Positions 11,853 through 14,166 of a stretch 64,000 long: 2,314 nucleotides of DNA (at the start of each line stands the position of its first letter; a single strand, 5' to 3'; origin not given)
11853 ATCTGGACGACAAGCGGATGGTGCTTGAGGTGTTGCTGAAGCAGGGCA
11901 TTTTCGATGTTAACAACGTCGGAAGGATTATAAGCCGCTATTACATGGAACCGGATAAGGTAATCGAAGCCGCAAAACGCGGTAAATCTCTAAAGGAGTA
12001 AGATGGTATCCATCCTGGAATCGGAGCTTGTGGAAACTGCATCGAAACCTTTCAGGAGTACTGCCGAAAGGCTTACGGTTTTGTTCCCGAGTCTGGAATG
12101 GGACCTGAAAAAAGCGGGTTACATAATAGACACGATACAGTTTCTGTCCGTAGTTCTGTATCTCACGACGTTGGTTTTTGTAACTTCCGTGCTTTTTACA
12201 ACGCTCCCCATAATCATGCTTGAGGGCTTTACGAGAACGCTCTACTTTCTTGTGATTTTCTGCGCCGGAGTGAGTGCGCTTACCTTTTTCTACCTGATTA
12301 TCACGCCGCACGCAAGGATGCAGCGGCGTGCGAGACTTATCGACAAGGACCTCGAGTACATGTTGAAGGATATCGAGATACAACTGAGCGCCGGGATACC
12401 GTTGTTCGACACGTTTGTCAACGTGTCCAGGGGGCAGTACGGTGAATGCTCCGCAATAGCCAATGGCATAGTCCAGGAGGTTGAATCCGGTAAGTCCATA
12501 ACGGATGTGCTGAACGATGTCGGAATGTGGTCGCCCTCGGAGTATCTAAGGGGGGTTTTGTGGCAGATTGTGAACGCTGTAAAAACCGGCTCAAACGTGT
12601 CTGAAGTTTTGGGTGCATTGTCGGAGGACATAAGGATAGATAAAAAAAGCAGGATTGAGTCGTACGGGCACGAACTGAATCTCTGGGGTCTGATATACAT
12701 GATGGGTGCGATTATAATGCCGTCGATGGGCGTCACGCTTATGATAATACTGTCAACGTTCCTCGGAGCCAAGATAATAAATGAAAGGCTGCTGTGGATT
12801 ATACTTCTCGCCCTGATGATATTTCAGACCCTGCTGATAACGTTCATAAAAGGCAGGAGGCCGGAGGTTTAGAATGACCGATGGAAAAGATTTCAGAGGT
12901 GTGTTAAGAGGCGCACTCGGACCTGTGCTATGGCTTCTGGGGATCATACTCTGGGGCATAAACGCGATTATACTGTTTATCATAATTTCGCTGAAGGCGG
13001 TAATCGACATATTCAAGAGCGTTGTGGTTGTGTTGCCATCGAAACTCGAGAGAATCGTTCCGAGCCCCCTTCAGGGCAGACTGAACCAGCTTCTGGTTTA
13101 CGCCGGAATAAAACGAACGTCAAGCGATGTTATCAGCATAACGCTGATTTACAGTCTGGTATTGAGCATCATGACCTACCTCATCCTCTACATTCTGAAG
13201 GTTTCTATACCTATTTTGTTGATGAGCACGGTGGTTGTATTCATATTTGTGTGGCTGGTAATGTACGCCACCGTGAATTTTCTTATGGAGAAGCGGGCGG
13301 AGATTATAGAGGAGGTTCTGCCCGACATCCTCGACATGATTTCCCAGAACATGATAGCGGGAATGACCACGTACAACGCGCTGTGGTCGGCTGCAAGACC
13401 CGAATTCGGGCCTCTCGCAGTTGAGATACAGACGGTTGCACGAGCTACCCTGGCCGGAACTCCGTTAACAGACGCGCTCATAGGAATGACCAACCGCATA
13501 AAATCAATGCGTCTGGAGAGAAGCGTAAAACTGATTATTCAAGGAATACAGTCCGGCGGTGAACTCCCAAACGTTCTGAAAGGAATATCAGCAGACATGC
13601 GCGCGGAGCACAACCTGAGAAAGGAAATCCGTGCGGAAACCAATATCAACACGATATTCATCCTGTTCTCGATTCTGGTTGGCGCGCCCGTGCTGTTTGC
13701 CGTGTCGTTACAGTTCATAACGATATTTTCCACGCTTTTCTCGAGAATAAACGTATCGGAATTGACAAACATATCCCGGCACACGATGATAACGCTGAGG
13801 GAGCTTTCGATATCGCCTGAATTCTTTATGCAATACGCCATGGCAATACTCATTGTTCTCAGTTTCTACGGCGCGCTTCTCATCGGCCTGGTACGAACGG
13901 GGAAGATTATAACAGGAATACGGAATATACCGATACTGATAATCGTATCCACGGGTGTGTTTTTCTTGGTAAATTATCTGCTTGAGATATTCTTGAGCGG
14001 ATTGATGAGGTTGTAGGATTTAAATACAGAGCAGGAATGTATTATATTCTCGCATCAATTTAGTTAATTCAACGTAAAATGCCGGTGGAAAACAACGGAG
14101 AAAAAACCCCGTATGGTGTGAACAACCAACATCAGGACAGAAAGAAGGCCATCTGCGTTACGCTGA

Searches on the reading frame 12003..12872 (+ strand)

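Call 39: search_protein_families(library=pfam, proteins=[window:12003-12872:+], max_evalue=0.01)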
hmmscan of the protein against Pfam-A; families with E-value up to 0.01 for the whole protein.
window:12003-12872:+ (289 aa): 1 family
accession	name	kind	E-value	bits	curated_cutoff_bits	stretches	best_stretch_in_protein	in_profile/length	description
PF00482.28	T2SSF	-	1.8e-13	51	25.2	1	127-246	8-124/125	Type II secretion system (T2SS), protein F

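Call 67: search_protein_families(library=ncbifam, proteins=[window:12003-12869:+], max_evalue=0.01)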
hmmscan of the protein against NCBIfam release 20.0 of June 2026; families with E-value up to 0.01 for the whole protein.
window:12003-12869:+ (289 aa): 0 families

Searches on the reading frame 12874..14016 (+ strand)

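Call 39: search_protein_families(library=pfam, proteins=[window:12874-14016:+], max_evalue=0.01)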
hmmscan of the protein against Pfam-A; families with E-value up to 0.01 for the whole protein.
window:12874-14016:+ (380 aa): 1 family
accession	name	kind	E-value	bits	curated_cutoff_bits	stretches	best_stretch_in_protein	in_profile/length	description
PF00482.28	T2SSF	-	3.4e-13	50.1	25.2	1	154-277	3-123/125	Type II secretion system (T2SS), protein F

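Call 67: search_protein_families(library=ncbifam, proteins=[window:12874-14013:+], max_evalue=0.01)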
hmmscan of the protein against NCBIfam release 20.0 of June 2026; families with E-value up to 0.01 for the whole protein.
window:12874-14013:+ (380 aa): 1 family
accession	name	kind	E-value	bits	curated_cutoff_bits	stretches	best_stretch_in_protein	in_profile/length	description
NF004705.1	PRK06041.1-3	equivalog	1.6e-07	30.6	400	1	80-375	184-463/465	archaellar assembly protein ArlJ/FlaJ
